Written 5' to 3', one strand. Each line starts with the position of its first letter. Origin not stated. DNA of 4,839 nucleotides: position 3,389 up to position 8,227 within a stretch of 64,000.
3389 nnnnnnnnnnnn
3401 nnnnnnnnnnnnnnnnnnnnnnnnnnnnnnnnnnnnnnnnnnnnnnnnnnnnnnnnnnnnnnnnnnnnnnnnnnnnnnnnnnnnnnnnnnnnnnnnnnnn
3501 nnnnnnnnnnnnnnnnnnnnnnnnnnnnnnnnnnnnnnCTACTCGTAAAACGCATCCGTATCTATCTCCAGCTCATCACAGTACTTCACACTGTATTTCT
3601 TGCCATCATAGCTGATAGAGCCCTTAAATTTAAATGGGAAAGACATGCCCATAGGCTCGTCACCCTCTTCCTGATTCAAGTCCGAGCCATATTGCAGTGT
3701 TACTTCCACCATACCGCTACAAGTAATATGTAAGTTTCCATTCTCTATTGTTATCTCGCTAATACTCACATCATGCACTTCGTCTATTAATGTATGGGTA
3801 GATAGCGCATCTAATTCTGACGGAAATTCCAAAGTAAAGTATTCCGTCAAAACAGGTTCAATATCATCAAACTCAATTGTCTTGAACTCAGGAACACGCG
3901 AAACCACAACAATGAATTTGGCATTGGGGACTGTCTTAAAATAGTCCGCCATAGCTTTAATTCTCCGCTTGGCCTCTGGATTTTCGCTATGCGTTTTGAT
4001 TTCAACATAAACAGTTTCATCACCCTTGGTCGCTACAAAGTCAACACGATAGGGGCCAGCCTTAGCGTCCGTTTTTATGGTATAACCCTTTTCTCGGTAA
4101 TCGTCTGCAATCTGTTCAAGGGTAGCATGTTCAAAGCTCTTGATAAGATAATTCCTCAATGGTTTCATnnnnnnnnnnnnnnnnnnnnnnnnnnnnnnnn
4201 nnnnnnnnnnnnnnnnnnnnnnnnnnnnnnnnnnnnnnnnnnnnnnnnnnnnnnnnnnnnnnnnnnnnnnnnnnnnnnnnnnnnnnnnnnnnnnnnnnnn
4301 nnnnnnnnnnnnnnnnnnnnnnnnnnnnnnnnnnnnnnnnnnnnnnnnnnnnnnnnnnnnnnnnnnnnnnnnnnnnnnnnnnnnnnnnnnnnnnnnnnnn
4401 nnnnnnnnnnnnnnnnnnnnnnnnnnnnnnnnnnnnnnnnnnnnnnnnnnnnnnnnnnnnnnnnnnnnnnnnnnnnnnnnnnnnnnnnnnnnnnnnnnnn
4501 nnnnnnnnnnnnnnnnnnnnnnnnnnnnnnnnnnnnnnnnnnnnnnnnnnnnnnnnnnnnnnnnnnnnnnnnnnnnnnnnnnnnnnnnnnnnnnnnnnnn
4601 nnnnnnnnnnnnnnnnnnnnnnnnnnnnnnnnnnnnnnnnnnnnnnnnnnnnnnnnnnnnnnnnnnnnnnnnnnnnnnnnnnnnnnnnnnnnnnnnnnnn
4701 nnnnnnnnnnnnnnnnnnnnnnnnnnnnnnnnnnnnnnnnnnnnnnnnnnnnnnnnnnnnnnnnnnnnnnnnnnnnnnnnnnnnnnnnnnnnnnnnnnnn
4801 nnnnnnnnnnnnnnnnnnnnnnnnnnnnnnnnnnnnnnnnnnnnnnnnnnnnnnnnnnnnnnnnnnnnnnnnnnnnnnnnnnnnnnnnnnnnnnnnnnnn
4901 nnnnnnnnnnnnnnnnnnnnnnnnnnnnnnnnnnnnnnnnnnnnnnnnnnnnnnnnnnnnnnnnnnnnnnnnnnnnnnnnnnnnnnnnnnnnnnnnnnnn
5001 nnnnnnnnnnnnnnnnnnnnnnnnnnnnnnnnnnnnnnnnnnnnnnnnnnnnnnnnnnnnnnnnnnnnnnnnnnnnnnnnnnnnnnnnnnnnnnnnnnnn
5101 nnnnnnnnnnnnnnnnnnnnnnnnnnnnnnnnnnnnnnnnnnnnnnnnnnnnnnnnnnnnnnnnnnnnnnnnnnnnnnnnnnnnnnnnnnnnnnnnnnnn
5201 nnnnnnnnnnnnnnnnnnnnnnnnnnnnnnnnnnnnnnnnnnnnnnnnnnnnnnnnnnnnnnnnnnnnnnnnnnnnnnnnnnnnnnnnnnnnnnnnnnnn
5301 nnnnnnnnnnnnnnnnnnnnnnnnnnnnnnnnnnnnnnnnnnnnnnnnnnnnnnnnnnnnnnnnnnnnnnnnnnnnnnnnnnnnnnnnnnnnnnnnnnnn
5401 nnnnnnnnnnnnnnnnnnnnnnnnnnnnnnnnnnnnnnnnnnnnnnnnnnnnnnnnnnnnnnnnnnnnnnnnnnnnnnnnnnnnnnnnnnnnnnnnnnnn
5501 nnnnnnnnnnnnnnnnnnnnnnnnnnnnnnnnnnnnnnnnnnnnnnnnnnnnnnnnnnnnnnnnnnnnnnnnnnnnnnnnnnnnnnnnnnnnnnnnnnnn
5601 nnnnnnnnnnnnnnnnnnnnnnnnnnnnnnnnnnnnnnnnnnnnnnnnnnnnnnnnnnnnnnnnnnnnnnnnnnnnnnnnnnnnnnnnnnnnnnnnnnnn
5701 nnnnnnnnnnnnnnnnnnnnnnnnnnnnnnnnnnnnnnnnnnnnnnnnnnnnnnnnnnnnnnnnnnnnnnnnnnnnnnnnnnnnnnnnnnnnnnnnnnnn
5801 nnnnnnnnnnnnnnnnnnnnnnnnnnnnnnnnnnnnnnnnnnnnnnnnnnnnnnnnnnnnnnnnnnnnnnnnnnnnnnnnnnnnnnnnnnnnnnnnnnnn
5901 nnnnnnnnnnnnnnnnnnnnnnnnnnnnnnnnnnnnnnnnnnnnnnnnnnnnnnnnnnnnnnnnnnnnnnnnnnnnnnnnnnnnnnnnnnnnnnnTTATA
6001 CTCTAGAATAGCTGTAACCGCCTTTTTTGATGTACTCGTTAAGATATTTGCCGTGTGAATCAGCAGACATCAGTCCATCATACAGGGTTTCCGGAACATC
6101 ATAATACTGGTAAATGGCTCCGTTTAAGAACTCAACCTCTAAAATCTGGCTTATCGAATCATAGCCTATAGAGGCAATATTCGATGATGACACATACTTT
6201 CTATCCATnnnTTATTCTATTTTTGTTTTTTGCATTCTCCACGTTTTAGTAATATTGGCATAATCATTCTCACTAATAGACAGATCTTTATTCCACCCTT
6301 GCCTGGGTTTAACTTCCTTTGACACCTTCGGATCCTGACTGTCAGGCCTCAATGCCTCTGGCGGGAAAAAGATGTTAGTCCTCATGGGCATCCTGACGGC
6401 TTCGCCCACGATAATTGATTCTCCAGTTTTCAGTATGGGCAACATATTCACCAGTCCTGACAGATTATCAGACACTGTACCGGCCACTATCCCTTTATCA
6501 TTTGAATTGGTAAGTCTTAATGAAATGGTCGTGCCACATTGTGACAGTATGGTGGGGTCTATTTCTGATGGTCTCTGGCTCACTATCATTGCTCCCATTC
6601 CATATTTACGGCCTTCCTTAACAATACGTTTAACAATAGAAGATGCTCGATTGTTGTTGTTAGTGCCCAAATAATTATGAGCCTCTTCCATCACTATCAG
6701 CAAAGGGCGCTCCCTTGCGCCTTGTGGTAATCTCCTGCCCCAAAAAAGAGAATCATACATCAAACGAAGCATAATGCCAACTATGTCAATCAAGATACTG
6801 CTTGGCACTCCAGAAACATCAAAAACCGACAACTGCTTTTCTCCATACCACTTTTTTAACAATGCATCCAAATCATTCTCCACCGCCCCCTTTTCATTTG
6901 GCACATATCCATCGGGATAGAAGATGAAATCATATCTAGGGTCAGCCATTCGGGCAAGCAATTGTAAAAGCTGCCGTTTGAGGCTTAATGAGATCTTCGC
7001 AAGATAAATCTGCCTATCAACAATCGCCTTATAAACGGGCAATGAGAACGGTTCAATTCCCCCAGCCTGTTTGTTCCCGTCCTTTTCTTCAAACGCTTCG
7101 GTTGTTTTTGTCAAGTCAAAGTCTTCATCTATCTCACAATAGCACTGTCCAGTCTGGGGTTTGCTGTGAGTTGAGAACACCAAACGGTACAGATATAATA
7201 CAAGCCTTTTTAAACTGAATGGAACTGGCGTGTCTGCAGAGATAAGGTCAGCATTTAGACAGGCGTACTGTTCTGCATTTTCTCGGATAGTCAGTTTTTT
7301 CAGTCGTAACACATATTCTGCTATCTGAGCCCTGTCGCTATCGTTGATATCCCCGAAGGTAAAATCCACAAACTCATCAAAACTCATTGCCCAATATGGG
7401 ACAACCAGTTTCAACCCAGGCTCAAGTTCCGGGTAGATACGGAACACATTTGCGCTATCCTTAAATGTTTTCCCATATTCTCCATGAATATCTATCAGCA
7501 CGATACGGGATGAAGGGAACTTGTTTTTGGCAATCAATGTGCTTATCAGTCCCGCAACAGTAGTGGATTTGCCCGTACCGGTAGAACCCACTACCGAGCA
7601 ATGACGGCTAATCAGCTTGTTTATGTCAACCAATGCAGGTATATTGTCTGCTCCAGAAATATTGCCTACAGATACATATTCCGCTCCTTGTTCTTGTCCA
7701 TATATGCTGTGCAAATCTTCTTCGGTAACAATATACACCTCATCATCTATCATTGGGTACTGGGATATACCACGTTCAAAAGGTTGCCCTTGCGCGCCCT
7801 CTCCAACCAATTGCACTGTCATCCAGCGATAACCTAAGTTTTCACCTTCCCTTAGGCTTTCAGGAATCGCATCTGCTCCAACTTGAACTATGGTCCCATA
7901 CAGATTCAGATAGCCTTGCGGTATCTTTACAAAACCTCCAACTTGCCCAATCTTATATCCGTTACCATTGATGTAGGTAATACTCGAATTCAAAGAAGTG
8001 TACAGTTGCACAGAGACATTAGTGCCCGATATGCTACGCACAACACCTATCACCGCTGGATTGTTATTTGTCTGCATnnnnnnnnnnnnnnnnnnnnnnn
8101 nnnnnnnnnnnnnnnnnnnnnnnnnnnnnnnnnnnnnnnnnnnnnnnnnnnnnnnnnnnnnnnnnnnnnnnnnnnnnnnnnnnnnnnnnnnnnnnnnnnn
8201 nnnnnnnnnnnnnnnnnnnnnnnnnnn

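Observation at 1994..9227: SIR2-HerA pair extended into a tightly packed co-directional operon with KTSC, two PD-(D/E)xK-like, RusA-like and HNH-motif genes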

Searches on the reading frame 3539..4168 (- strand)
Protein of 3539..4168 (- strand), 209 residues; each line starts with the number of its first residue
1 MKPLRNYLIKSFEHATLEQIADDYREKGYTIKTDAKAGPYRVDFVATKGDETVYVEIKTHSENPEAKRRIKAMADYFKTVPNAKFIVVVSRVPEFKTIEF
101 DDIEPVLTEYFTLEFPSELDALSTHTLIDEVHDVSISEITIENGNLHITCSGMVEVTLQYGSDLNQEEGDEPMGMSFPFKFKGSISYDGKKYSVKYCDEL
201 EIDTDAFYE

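Call 3: search_protein_families(library=pfam, proteins=[window:3539-4168:-], max_evalue=0.1)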
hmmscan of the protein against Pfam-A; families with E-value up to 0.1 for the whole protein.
window:3539-4168:- (209 aa): 4 families
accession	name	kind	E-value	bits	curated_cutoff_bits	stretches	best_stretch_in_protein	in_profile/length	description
PF18166.6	pP_pnuc_2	-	2.4e-17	63.7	25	1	103-208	16-122/122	Predicted pPIWI-associating nuclease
PF18743.7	AHJR-like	-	6.8e-11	42.2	26.1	1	11-98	7-99/123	REase_AHJR-like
PF03749.19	SfsA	-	0.0083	16.4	22.8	1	18-59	13-53/138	Sugar fermentation stimulation protein RE domain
PF18741.7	MTES_1575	-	0.009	16.5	38.2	1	18-61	3-48/96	REase_MTES_1575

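Call 4: search_protein_families(library=padloc, proteins=[window:3539-4168:-], max_evalue=0.1)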
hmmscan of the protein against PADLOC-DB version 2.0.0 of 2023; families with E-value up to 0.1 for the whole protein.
window:3539-4168:- (209 aa): 6 families
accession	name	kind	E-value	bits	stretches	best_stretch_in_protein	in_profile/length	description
PDLC02413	Aga_Nuclease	-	7.5e-16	56.2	1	102-209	161-267/267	-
PDLC04787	PDC-S01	-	0.00065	16.7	1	25-96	324-393/412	-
PDLC04229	HEC-02B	-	0.0044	14.7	1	40-71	39-70/171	-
PDLC04791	PDC-S01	-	0.0077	13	1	37-91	329-378/395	-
PDLC01447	Cas4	-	0.021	13.3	1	40-92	56-107/161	"CAS-I,CAS-II,CAS-III,CAS-IV,CAS-V,CAS-VI; acquisition_associated"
PDLC04220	HEC-02B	-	0.021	12.7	1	40-70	34-64/172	-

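Call 5: search_protein_families(library=phrogs, proteins=[window:3539-4168:-], max_evalue=0.05)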
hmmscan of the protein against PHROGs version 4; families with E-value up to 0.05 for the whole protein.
window:3539-4168:- (209 aa): 3 families
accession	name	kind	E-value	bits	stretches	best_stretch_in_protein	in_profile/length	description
phrog_29508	-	unknown function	1.2e-08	35.7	1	115-209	191-288/305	-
phrog_23846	-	unknown function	0.0021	19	1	24-71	79-128/164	-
phrog_21138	-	unknown function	0.023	16.3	1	22-89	34-101/198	-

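Call 6: search_protein_families(library=ncbifam, proteins=[window:3539-4168:-], max_evalue=0.05)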
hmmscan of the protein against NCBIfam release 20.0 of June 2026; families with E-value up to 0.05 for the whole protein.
window:3539-4168:- (209 aa): 4 families
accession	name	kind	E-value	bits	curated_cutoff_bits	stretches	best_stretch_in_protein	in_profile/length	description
NF011270.0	PRK14677.1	equivalog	0.0089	16.3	124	1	19-71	9-63/108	hypothetical protein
NF011271.0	PRK14678.1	equivalog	0.024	14.6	172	1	18-64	13-61/120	hypothetical protein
NF011269.0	PRK14676.1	equivalog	0.027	14.6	190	1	17-70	14-68/117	hypothetical protein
TIGR00230.1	sfsA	equivalog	0.045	13.1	126.45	0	16-60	94-138/234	DNA/RNA nuclease SfsA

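Call 83: search_solved_structures(query=window:3539-4168:-, max_evalue=1)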
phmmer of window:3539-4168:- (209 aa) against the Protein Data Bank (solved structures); distinct sequences matched with E-value up to 1: 8.
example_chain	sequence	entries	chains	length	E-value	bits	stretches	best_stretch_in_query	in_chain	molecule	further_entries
3aix_A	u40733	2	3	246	0.028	17.4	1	70-171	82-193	DNA polymerase sliding clamp C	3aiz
6f5e_A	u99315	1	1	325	0.13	15.3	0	153-168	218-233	DD_D12_10_47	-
9f22_B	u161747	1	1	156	0.27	14.3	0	153-168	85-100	DARPin DP1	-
6d66_B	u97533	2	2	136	0.36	13.8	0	153-182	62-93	Designed AR protein mbp3_16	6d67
5ooy_A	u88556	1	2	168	0.67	12.9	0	153-173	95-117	DARPin VHAH-1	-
5cbn_A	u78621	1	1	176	0.71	12.9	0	153-178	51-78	mbp3-16,Immunoglobulin G-binding protein A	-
5cbo_A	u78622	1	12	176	0.73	12.8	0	153-179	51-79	mbp3-16,Immunoglobulin G-binding protein A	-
9kbu_A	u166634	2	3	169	0.84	12.6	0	153-175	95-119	Ankyrin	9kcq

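Call 89: search_dna_similar(query=window:3539-4168:-, collection=phages, mode=protein, max_evalue=0.01, max_rows=8)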
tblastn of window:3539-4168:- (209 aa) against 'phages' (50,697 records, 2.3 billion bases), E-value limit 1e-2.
No match.

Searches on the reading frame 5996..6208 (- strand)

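Call 3: search_protein_families(library=pfam, proteins=[window:5996-6208:-], max_evalue=0.1)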
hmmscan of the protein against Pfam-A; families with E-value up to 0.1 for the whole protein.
window:5996-6208:- (70 aa): 1 family
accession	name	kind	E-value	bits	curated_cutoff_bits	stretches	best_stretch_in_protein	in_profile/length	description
PF13619.11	KTSC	-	2e-25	88.7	25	1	7-62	1-56/58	KTSC domain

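Call 4: search_protein_families(library=padloc, proteins=[window:5996-6208:-], max_evalue=0.1)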
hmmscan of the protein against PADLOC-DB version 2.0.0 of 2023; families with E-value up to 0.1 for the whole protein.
window:5996-6208:- (70 aa): 1 family
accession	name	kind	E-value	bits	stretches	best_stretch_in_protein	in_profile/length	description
PDLC04070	PD-T4-9_B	-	0.02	13.5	1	27-62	10-43/77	-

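Call 5: search_protein_families(library=phrogs, proteins=[window:5996-6208:-], max_evalue=0.05)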
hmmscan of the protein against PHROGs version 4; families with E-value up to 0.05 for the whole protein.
window:5996-6208:- (70 aa): 3 families
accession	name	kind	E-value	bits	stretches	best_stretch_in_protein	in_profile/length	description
phrog_3292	-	unknown function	1.4e-18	68.3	1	1-66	108-173/436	-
phrog_8113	-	unknown function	1.6e-10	42.4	1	8-69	19-79/144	-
phrog_7365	-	unknown function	0.019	15.6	1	5-61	9-67/79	-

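Call 6: search_protein_families(library=ncbifam, proteins=[window:5996-6208:-], max_evalue=0.05)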
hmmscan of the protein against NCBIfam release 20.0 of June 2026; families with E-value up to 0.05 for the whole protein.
window:5996-6208:- (70 aa): 0 families

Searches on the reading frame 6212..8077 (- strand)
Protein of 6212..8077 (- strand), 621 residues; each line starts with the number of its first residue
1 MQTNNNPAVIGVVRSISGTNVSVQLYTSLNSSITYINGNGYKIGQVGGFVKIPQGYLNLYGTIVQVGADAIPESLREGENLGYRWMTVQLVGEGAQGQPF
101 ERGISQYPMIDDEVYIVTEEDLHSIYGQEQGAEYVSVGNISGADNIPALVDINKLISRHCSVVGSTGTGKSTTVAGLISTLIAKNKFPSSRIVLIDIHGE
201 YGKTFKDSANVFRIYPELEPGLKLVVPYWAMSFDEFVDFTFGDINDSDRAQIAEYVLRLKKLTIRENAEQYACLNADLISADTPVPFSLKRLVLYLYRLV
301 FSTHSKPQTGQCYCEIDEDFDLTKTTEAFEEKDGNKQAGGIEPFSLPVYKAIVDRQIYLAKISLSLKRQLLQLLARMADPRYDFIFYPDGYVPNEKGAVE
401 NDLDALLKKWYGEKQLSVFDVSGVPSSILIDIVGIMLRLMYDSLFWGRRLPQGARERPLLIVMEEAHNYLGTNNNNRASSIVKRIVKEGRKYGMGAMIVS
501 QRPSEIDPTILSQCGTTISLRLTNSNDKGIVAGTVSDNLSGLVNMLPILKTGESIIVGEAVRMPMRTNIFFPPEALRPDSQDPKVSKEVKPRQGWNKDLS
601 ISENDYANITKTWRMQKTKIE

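Call 3: search_protein_families(library=pfam, proteins=[window:6212-8077:-], max_evalue=0.1)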
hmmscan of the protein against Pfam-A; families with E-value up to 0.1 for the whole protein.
window:6212-8077:- (621 aa): 9 families
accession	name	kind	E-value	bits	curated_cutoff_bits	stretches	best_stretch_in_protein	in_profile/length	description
PF01935.23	DUF87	-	2.7e-32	113.1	23.2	1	136-438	2-218/220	Helicase HerA, central domain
PF01580.24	FtsK_SpoIIIE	-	2e-08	34.4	24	1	145-206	28-88/221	FtsK/SpoIIIE family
PF05872.18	HerA_C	-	7.6e-06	25.3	22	1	450-522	248-323/502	Helicase HerA-like C-terminal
PF10412.15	TrwB_AAD_bind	-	8.7e-06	25.3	20.5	1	155-209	13-63/387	Type IV secretion-system coupling protein DNA-binding domain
PF12846.13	AAA_10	-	0.00027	20.5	27.5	1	157-209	21-68/362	AAA-like domain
PF13401.12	AAA_22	-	0.024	15.4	27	0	159-200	7-44/130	AAA domain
PF00580.27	UvrD-helicase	-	0.032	14.3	23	1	156-195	12-51/271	UvrD/REP helicase N-terminal domain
PF13245.12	AAA_19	-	0.09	13.4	25.1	0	156-195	10-47/134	AAA domain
PF00004.35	AAA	-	0.099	13.5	21.2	0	162-195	3-32/131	ATPase family associated with various cellular activities (AAA)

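Call 4: search_protein_families(library=padloc, proteins=[window:6212-8077:-], max_evalue=0.1)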
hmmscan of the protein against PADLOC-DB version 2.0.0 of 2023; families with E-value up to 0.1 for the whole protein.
window:6212-8077:- (621 aa): 25 families
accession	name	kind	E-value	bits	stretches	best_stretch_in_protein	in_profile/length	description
PDLC04105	HerA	-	1.7e-148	493.8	1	4-618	6-574/576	-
PDLC04098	HerA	-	3.6e-72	241.9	2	412-588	477-665/686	-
PDLC04102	HerA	-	2.1e-63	212.7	2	409-588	460-636/654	-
PDLC02188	HerA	-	2.6e-63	212.8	1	98-590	84-561/578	-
PDLC04104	HerA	-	1.4e-55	186.6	2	366-583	133-348/379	-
PDLC04106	HerA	-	1e-53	180.9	2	366-588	422-645/667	-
PDLC04103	HerA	-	1e-52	177.3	2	398-591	384-576/579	-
PDLC04097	HerA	-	4.1e-49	165.7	2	8-219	6-231/618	-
PDLC02185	HerA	-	1.5e-47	160.6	2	418-588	410-578/585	-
PDLC04100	HerA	-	1.9e-47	160.2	2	397-591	379-575/580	-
PDLC04101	HerA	-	1.8e-30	104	2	93-297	100-309/400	-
PDLC04140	mad8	-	3e-21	74.3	1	156-566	26-296/314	mads_8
PDLC04107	HerA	-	4.6e-19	66.6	1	93-287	101-304/306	-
PDLC04099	HerA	-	2.2e-18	64.4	1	92-203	100-212/214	-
PDLC01055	HerA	-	6.2e-14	49.7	2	105-207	106-205/532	Type III coevolved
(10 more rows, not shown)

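Call 5: search_protein_families(library=phrogs, proteins=[window:6212-8077:-], max_evalue=0.05)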
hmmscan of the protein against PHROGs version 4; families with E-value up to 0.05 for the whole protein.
window:6212-8077:- (621 aa): 5 families
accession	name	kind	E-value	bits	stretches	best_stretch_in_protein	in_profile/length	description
phrog_7035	-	unknown function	6.9e-72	244.1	2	377-590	414-626/969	-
phrog_2666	-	head and packaging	1.2e-17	64.7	2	457-536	421-498/555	terminase large subunit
phrog_1358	-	moron, auxiliary metabolic gene and host takeover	2.1e-08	33.2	1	157-213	603-659/1382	FtsK/SpoIIIE-like protein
phrog_3551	-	moron, auxiliary metabolic gene and host takeover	0.00021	20.4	1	143-211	422-490/758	FtsK/SpoIIIE-like protein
phrog_5156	-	unknown function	0.0005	19.2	1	445-508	644-704/824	-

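Call 6: search_protein_families(library=ncbifam, proteins=[window:6212-8077:-], max_evalue=0.05)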
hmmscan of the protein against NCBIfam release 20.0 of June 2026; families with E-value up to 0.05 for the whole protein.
window:6212-8077:- (621 aa): 19 families
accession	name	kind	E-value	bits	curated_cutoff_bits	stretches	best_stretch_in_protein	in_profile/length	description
NF042944.1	HerA_antiphage_2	equivalog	9.1e-70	236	850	1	98-590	76-561/576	anti-phage-associated helicase HerA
NF042943.1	HerA_antiphage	equivalog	1.3e-45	156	800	2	400-585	376-563/566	anti-phage-associated helicase HerA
NF040937.1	HerA_Thermprot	equivalog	5.7e-38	130.6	800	2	415-569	308-461/487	DNA double-strand break repair helicase HerA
NF040819.1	helicase_HerA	equivalog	8.4e-38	130.2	970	2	454-570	399-515/561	DNA double-strand break repair helicase HerA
NF053655.1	CedD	equivalog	6.2e-26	91.1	600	2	454-566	416-522/527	DNA-translocating ATPase CedD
TIGR03925.1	T7SS_EccC_b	equivalog_domain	8.3e-09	34.2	346.55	2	128-200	335-404/564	type VII secretion protein EccCb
NF033849.1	ser_rich_anae_1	subfamily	2.7e-08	31.7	650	1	447-534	1007-1102/1163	serine-rich protein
NF045975.1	VirB4_plasma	equivalog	4.3e-06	24.7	590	1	160-203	518-557/894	Mbov_0397 family ICE element conjugal transfer ATPase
NF041017.1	DNA_import_CedB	equivalog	3e-05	22.8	700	0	457-504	472-517/590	DNA import protein CedB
TIGR03924.1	T7SS_EccC_a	equivalog_domain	0.00017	20.5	509.15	1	159-206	452-497/673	type VII secretion protein EccCa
TIGR00929.1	VirB4_CagE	subfamily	0.0021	16.4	643.1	0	449-528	626-707/792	VirB4 family type IV secretion/conjugal transfer ATPase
TIGR03928.1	T7_EssCb_Firm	equivalog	0.0074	13.9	778.4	0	157-200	810-853/1296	type VII secretion protein EssC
NF008127.0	PRK10875.1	equivalog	0.013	14.1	671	1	157-195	170-209/619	exodeoxyribonuclease V subunit alpha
TIGR01420.1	pilT_fam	subfamily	0.017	14.4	319.1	1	162-181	127-146/343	PilT/PilU family type 4a pilus ATPase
NF010469.0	PRK13894.1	subfamily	0.025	13.9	508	1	157-201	149-191/320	conjugal transfer ATPase TrbB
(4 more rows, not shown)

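Call 73: search_solved_structures(query=window:6212-8077:-, max_evalue=0.00001)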
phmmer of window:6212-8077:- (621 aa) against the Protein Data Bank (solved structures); distinct sequences matched with E-value up to 0.00001: 9.
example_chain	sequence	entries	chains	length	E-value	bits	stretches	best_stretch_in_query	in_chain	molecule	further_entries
8wiv_A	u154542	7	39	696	5.8e-175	586.4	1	8-619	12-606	Helicase HerA central domain-containing protein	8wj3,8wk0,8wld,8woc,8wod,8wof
9c1m_M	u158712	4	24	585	2.5e-57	197.9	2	368-587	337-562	ATP-binding protein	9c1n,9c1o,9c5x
8ziq_M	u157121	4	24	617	1.5e-55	192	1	83-573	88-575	HerA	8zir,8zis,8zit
8xau_A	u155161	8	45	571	1.4e-45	159.1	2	372-569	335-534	ATP-binding protein | HerA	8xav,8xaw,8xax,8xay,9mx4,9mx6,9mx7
9x1l_A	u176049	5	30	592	1.4e-29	106.2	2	454-570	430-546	DNA helicase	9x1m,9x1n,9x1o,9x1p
4d2i_A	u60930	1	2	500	3e-29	105.1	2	424-569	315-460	HERA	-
8j4u_M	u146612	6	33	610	1.4e-28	102.9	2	454-570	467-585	Nucleoside triphosphate hydrolase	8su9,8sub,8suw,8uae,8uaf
8yho_A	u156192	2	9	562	4.9e-28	101.1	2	460-570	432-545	DUF87 domain-containing protein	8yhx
8wet_A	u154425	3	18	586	3e-11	45.7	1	404-528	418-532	TdpA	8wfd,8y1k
